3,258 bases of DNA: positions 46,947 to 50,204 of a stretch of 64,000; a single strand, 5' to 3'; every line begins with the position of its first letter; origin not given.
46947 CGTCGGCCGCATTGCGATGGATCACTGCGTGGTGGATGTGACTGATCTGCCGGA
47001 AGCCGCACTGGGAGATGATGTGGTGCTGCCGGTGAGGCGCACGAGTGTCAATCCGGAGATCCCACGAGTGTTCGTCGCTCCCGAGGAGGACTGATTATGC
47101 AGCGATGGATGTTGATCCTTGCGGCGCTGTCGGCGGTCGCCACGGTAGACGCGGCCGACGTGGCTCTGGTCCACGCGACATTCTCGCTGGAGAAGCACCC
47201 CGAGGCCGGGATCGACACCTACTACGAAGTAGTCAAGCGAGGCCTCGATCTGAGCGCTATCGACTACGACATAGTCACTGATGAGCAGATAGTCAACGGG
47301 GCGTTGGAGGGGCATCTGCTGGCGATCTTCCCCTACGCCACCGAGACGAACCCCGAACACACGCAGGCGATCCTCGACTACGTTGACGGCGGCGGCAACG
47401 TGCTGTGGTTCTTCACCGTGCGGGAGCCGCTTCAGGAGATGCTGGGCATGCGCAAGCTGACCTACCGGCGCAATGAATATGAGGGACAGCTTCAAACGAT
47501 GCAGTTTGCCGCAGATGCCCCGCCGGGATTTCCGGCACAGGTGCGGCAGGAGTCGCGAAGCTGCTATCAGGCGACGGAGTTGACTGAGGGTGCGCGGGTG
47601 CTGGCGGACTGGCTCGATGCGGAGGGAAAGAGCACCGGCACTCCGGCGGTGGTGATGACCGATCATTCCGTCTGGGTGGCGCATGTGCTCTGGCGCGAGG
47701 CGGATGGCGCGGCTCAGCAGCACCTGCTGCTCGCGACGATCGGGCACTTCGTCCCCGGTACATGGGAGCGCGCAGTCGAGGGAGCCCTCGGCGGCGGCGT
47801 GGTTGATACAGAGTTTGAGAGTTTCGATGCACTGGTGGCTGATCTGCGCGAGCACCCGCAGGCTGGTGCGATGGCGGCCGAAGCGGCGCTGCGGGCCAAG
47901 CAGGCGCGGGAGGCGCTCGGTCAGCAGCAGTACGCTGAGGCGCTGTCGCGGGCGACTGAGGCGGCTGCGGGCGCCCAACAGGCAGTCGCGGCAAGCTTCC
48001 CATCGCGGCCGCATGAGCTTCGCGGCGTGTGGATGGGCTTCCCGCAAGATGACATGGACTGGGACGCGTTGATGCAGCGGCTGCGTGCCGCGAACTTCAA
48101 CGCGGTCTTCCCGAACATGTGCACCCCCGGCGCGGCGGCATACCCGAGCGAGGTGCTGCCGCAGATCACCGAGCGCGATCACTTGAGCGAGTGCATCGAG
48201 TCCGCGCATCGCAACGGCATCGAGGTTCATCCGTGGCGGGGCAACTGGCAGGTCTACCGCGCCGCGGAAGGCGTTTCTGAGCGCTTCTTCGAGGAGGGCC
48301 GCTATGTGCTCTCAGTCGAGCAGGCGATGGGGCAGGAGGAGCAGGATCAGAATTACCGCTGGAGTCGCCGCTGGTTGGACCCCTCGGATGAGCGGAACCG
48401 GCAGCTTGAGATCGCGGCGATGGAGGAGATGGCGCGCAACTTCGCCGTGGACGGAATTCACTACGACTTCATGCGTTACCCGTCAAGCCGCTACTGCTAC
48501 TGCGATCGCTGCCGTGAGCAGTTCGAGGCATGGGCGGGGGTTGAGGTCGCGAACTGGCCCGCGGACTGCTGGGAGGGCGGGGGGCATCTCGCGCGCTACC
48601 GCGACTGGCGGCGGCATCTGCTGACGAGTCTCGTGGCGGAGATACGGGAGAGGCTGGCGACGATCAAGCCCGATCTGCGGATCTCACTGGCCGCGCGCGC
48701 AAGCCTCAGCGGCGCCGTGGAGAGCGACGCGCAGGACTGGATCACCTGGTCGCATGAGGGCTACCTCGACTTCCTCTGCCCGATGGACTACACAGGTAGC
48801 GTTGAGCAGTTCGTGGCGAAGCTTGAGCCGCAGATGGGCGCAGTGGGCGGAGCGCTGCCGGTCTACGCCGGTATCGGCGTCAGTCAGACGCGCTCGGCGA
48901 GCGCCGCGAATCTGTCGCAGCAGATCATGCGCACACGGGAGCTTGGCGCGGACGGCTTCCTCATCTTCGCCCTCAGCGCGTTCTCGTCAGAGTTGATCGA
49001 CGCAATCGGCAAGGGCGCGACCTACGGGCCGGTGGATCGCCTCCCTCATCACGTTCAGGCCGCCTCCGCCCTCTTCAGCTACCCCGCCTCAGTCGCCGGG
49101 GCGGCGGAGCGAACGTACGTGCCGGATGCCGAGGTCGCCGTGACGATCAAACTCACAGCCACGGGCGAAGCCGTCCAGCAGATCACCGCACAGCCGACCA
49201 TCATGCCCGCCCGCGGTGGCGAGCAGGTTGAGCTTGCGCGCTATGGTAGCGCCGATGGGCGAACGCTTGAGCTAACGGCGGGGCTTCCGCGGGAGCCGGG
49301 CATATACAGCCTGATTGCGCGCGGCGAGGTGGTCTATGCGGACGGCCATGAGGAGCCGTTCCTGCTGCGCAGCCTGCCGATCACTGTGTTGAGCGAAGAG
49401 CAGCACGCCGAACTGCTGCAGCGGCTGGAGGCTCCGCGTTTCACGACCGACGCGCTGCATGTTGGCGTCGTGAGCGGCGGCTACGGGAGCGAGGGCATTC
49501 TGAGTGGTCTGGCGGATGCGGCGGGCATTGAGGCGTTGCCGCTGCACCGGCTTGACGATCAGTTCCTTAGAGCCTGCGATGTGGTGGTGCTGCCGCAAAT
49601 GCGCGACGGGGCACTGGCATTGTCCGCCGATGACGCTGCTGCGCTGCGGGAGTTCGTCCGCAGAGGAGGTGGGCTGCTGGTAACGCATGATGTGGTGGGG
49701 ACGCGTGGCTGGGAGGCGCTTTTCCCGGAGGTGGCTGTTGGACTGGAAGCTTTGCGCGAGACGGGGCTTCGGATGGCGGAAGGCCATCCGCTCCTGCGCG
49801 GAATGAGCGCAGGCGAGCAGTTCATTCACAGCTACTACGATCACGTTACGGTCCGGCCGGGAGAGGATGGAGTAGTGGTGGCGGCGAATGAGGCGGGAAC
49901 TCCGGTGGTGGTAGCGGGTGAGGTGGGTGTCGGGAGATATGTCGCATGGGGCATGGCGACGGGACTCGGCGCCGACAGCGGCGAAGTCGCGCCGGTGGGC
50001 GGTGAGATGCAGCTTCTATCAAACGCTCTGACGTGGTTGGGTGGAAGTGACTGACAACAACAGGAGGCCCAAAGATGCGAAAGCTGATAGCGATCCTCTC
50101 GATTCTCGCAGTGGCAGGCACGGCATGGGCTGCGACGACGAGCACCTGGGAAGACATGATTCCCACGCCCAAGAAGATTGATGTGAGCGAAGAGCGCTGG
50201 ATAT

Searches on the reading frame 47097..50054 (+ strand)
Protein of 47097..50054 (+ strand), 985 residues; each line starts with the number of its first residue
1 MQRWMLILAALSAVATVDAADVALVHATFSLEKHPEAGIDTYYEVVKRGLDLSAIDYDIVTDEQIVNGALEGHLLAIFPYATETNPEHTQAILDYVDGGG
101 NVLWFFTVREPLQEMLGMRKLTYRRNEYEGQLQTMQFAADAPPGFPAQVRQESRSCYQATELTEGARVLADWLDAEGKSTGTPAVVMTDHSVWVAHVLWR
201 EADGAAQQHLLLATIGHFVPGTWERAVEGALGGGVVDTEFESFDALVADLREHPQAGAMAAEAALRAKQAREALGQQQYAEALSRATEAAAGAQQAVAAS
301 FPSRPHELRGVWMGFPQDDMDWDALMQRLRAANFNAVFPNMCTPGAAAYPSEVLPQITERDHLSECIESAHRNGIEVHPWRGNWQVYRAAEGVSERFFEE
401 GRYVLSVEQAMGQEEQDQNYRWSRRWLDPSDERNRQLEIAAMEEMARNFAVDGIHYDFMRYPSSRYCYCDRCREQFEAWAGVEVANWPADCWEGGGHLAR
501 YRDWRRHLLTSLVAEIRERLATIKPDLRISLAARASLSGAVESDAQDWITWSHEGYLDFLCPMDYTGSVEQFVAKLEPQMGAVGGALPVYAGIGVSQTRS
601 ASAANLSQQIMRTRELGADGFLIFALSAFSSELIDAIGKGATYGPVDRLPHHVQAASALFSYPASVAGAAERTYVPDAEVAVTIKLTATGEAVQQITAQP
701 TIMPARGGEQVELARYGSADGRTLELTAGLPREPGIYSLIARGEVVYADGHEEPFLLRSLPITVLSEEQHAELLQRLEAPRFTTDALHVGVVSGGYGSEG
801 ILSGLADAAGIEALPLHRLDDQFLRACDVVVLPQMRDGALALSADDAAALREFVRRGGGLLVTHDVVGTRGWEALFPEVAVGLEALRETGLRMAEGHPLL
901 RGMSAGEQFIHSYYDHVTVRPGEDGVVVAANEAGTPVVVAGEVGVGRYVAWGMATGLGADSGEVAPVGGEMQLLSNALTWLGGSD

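Call 64: search_protein_families(library=pfam, proteins=[window:47097-50054:+], max_evalue=0.00001)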
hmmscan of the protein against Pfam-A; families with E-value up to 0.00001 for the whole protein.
window:47097-50054:+ (985 aa): 3 families
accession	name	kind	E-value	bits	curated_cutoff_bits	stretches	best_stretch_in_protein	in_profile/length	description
PF02638.21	GHL10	-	7.2e-22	78.3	27.9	1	307-577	1-273/311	Glycosyl hydrolase-like 10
PF14258.12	DUF4350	-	4.5e-06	27.5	30.4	0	840-907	48-113/181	Domain of unknown function (DUF4350)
PF06283.17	ThuA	-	8.5e-06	26.6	33.4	0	819-950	43-183/209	Trehalose utilisation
